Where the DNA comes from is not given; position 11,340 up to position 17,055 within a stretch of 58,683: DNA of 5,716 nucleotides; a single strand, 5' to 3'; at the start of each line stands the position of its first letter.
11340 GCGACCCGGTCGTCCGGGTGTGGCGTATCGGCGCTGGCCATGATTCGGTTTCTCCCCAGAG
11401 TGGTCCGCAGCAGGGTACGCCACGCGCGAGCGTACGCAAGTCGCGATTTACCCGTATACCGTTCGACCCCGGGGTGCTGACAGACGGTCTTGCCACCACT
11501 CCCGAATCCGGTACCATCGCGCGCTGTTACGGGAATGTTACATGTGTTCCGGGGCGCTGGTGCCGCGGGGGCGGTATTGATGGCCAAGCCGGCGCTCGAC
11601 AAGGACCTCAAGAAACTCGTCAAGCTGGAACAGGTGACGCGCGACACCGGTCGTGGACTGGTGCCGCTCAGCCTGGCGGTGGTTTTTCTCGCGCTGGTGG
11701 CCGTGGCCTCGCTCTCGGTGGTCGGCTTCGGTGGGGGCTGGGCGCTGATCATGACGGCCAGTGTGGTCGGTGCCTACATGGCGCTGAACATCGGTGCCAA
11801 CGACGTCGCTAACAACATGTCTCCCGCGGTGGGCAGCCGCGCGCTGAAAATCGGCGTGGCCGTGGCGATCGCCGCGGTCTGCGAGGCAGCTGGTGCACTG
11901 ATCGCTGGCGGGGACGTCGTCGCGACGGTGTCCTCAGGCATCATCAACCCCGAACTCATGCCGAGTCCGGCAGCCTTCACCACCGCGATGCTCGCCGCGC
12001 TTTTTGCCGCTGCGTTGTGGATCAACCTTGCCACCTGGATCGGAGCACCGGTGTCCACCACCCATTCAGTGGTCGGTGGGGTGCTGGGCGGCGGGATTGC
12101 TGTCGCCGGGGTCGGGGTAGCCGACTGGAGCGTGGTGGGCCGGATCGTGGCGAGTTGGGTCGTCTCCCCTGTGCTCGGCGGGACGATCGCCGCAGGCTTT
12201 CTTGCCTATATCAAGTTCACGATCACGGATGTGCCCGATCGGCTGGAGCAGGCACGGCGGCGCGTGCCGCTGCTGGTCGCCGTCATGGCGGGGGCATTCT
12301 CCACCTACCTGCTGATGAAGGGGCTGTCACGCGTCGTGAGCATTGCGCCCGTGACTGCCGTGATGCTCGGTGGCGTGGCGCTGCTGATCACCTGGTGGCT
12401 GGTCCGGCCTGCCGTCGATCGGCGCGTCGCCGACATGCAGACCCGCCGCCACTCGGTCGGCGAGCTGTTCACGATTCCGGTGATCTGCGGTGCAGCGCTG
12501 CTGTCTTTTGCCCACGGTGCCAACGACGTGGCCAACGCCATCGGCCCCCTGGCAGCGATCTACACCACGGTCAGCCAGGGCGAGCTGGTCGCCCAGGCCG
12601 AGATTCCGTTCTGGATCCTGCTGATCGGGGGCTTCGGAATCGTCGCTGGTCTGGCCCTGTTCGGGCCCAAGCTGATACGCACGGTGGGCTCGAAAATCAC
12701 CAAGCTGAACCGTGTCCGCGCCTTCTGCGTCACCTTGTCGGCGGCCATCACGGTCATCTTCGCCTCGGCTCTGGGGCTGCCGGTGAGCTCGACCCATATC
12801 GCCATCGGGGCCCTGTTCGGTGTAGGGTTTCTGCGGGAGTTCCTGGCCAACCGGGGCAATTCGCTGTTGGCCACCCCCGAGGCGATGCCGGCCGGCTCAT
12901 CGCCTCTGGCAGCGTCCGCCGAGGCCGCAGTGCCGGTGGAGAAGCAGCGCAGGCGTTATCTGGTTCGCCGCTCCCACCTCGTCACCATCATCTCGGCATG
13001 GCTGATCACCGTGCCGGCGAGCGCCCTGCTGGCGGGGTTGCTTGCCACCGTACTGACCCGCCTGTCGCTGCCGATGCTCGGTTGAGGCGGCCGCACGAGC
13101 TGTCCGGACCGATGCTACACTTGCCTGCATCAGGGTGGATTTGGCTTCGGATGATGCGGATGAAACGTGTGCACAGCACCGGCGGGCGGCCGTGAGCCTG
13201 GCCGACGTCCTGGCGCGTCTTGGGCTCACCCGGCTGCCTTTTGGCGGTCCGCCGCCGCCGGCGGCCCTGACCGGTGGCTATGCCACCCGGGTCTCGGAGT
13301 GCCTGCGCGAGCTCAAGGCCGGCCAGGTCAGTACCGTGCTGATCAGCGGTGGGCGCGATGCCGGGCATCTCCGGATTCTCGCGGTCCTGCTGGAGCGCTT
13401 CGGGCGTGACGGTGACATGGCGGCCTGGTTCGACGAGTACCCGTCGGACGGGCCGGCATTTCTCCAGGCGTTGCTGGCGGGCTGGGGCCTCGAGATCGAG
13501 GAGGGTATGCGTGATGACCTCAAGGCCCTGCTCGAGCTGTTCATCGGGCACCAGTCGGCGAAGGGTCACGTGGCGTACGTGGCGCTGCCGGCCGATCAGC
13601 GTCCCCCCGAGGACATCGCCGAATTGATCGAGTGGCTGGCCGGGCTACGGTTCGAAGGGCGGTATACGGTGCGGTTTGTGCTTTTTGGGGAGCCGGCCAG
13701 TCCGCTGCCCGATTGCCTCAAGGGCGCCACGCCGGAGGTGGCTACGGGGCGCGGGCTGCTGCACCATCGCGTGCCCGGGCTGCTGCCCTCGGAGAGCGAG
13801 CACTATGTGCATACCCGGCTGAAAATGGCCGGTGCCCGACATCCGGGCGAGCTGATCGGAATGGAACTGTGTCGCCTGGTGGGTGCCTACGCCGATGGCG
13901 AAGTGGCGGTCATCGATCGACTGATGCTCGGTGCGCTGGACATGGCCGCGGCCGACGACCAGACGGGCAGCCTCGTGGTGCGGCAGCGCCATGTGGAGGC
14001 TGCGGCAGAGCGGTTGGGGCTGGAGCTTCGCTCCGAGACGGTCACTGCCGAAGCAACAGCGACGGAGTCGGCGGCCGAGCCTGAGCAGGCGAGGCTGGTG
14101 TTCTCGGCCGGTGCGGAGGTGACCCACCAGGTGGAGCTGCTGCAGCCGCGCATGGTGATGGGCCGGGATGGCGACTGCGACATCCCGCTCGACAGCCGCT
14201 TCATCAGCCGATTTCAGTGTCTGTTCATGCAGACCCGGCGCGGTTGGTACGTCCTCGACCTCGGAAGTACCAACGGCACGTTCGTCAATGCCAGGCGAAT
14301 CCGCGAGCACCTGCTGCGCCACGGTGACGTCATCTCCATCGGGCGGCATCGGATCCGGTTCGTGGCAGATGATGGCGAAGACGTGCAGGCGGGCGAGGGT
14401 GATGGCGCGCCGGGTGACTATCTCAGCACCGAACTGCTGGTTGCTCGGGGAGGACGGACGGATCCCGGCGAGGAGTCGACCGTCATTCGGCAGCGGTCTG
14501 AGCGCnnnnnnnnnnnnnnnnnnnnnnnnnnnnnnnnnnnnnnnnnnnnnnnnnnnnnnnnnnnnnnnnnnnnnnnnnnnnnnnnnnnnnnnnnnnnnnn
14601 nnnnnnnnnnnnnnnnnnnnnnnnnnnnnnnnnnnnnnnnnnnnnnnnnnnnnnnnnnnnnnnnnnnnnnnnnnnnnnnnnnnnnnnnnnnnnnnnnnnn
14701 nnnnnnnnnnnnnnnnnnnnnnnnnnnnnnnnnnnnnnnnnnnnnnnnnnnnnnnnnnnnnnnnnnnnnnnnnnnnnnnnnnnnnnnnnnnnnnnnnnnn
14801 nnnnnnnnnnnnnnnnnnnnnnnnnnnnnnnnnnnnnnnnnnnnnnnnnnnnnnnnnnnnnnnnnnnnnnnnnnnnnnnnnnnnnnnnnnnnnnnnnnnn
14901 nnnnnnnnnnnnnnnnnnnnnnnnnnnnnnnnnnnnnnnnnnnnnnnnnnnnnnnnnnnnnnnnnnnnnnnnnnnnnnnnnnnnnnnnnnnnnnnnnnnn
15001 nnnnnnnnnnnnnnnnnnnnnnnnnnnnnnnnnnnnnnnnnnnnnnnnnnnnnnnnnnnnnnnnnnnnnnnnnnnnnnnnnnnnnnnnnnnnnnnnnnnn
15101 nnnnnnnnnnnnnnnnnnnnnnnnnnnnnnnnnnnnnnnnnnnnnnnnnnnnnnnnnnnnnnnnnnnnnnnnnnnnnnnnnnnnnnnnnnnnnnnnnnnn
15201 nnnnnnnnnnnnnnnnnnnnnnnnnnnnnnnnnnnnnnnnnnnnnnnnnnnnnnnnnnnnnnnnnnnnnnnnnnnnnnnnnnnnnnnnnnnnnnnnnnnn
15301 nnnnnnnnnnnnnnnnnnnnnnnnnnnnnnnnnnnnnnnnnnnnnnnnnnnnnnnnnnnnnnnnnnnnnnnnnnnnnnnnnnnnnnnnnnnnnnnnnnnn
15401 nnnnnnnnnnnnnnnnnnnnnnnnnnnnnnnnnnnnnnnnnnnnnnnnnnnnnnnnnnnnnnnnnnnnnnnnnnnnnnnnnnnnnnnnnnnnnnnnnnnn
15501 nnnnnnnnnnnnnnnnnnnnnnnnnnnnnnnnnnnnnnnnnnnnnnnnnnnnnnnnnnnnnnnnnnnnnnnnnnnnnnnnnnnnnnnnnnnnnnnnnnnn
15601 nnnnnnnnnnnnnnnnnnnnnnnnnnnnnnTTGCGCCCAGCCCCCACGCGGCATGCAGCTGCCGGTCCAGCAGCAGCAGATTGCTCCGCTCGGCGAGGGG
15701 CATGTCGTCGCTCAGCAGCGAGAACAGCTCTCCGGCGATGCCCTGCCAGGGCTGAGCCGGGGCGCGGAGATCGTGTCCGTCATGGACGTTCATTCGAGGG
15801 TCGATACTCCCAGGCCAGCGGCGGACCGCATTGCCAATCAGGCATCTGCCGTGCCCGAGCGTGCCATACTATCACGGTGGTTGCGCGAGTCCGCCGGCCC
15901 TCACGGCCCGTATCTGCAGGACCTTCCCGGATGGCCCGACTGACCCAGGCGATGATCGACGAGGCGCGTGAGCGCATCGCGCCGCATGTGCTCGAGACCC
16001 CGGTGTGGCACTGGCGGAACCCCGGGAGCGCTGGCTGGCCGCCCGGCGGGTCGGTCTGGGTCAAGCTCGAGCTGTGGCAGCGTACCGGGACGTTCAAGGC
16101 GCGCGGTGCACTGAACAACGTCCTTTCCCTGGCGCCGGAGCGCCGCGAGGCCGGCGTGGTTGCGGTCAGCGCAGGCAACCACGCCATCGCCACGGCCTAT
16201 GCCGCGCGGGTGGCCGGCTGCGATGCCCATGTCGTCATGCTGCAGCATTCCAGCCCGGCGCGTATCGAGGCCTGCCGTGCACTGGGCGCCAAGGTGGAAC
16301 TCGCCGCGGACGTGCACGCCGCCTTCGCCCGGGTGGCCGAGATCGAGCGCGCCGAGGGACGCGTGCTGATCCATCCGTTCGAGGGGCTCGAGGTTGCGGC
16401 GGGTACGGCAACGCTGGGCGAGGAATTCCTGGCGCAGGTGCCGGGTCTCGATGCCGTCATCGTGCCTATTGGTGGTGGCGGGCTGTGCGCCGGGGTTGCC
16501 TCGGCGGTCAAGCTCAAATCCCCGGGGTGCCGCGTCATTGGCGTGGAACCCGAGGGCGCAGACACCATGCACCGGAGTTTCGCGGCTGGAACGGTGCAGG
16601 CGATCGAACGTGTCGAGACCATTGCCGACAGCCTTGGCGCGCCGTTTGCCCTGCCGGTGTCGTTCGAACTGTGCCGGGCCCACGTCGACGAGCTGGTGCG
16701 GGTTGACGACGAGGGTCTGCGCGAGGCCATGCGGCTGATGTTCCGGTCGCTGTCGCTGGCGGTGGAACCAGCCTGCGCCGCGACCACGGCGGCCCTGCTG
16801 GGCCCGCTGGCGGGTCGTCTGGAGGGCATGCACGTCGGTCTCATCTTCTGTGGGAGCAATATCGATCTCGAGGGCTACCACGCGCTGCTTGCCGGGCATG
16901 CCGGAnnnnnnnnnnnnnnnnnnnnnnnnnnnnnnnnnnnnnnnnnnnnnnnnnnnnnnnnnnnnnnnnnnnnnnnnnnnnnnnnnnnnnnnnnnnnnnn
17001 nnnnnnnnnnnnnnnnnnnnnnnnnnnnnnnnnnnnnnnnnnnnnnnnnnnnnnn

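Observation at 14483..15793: Divergent class III cyclase with non-AC, non-GC specificity residues: candidate for an unusual cyclic nucleotide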

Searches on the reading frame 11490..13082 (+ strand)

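Call 4: search_protein_families(library=pfam, proteins=[window:11490-13082:+], max_evalue=1)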
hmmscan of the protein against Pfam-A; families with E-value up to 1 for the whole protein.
window:11490-13082:+ (531 aa): 1 family
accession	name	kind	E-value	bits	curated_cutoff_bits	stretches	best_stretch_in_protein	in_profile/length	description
PF01384.25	PHO4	-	1e-101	340.8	33.7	1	101-515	1-350/350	Phosphate transporter family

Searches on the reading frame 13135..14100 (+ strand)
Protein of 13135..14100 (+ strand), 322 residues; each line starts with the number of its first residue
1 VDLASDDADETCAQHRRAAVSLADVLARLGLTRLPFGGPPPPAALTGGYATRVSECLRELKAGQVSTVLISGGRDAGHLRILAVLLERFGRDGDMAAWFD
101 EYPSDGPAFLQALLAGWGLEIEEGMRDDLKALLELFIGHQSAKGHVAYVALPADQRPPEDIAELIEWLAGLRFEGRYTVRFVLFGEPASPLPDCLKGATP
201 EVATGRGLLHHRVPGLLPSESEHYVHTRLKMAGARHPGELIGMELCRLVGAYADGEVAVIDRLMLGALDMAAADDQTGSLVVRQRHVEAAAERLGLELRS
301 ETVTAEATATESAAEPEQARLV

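Call 83: search_solved_structures(query=window:13135-14100:+, max_evalue=1)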
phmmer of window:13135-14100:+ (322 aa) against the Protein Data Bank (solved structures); distinct sequences matched with E-value up to 1: 0.

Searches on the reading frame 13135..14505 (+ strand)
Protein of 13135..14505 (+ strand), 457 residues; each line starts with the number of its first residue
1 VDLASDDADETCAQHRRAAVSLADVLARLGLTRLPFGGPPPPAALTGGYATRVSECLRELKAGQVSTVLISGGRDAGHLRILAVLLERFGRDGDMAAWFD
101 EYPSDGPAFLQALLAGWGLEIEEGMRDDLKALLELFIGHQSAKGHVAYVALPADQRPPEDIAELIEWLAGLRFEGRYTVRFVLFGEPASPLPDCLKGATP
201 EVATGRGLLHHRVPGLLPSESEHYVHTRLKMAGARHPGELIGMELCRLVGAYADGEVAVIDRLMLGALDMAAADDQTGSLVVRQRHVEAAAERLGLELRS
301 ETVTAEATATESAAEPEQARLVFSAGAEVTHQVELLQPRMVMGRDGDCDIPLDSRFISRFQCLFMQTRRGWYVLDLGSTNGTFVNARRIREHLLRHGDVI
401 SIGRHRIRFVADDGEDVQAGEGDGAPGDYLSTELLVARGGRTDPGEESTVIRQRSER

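Call 4: search_protein_families(library=pfam, proteins=[window:13135-14505:+], max_evalue=1)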
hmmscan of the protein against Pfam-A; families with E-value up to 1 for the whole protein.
window:13135-14505:+ (457 aa): 3 families
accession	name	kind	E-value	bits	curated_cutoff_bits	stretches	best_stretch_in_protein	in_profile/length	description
PF00498.31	FHA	-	3e-20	72.9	20.7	1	341-403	2-67/67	FHA domain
PF16697.10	Yop-YscD_cpl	-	3.1e-13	50.2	33.2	1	326-412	5-93/94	Inner membrane component of T3SS, cytoplasmic domain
PF12644.12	DUF3782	-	0.14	12.7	24.4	1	110-139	31-60/78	Protein of unknown function (DUF3782)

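Call 5: search_protein_families(library=ncbifam, proteins=[window:13135-14505:+], max_evalue=10)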
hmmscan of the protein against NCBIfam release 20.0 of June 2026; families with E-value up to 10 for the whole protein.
window:13135-14505:+ (457 aa): 6 families
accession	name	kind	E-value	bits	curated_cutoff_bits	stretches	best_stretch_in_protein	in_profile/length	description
NF049868.1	FhaB_Rv0019c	equivalog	4.8e-16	59.2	125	1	299-407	47-156/158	FHA domain-containing protein FhaB/FipA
NF041660.2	oxygluDhInhib_OdhI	equivalog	5.6e-15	55.4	200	1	302-411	20-129/130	oxoglutarate dehydrogenase inhibitor Odhl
NF052573.1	HisKinEspAMyxo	equivalog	3.8e-07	28.5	1400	1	327-409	35-119/755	serine histidine kinase EspA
TIGR03354.1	VI_FHA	hypoth_equivalog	4.9e-07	29.9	120.25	1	335-411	21-103/420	type VI secretion system-associated FHA domain protein TagH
NF033760.1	gliding_GltG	equivalog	2.3e-06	26.5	650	1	350-409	36-96/650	adventurous gliding motility protein GltG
TIGR03015.1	pepcterm_ATPase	hypoth_equivalog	0.0019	17.7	324.5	1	68-237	46-213/269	XrtA/PEP-CTERM system-associated ATPase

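Call 6: search_protein_families(library=padloc, proteins=[window:13135-14505:+], max_evalue=10)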
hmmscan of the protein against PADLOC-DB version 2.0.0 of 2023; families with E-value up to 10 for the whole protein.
window:13135-14505:+ (457 aa): 0 families

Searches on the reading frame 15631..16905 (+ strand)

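Call 4: search_protein_families(library=pfam, proteins=[window:15631-16905:+], max_evalue=1)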
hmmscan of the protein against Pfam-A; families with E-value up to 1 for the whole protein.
window:15631-16905:+ (425 aa): 1 family
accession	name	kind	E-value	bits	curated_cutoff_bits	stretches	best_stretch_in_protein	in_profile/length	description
PF00291.31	PALP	-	1.1e-70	238.7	35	1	117-408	2-295/295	Pyridoxal-phosphate dependent enzyme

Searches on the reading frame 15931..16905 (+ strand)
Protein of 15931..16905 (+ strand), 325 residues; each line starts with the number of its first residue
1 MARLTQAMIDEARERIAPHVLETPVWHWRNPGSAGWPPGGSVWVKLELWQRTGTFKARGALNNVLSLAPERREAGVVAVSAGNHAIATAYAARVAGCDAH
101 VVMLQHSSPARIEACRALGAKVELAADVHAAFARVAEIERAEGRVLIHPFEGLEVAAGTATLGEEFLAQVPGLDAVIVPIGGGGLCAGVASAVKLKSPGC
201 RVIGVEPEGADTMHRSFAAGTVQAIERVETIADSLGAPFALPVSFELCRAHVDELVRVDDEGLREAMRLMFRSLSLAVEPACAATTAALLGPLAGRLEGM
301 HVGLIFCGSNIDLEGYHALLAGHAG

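Call 68: search_protein_families(library=ncbifam, proteins=[window:15931-16905:+], max_evalue=0.00001)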
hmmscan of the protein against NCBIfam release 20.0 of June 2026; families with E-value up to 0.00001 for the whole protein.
window:15931-16905:+ (325 aa): 35 families (the best 25 are shown)
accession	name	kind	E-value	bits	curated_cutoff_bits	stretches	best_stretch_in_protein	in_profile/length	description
TIGR01127.1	ilvA_1Cterm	equivalog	5.6e-76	256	378.75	1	39-314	14-289/380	threonine ammonia-lyase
NF006094.0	PRK08246.1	subfamily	1.1e-72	245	331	1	4-314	5-307/310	serine/threonine dehydratase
NF005292.0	PRK06815.1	equivalog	1e-69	235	371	1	7-320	6-317/320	threonine/serine dehydratase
NF005680.0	PRK07476.1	equivalog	2.5e-68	230.4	413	1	3-322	4-322/326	hydroxyectoine utilization dehydratase EutB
NF005454.0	PRK07048.1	equivalog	6.4e-68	229.3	452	1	5-322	8-322/324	threo-3-hydroxy-L-aspartate ammonia-lyase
NF005600.0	PRK07334.1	equivalog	6.4e-67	225.9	496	1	4-312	10-313/408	threonine ammonia-lyase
NF045641.2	BHydaspDhtseBhcB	equivalog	1.2e-65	221.7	550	1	8-314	6-308/312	beta-hydroxyaspartate dehydratase BhcB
NF006389.0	PRK08638.1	equivalog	2.4e-61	207.5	453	1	8-314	13-318/333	bifunctional threonine ammonia-lyase/L-serine ammonia-lyase TdcB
TIGR02991.1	ectoine_eutB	equivalog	9.2e-61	205.5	413.35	1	7-321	4-316/317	hydroxyectoine utilization dehydratase EutB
NF006674.0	PRK09224.1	subfamily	1e-54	186.1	577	1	41-314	41-317/508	threonine ammonia-lyase IlvA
TIGR01124.1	ilvA_2Cterm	equivalog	4.5e-54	183.9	411.3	1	41-314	33-309/499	threonine ammonia-lyase, biosynthetic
NF004771.0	PRK06110.1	equivalog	2.8e-52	177.8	317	1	5-323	4-319/323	threonine dehydratase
NF009130.0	PRK12483.1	subfamily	2.2e-50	171.7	801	1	40-289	52-303/521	threonine ammonia-lyase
NF006390.0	PRK08639.1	equivalog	4.3e-50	170.9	421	1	4-317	7-321/418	threonine ammonia-lyase IlvA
TIGR02079.1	THD1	equivalog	2.6e-47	161.5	440.55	1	8-316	2-312/410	threonine ammonia-lyase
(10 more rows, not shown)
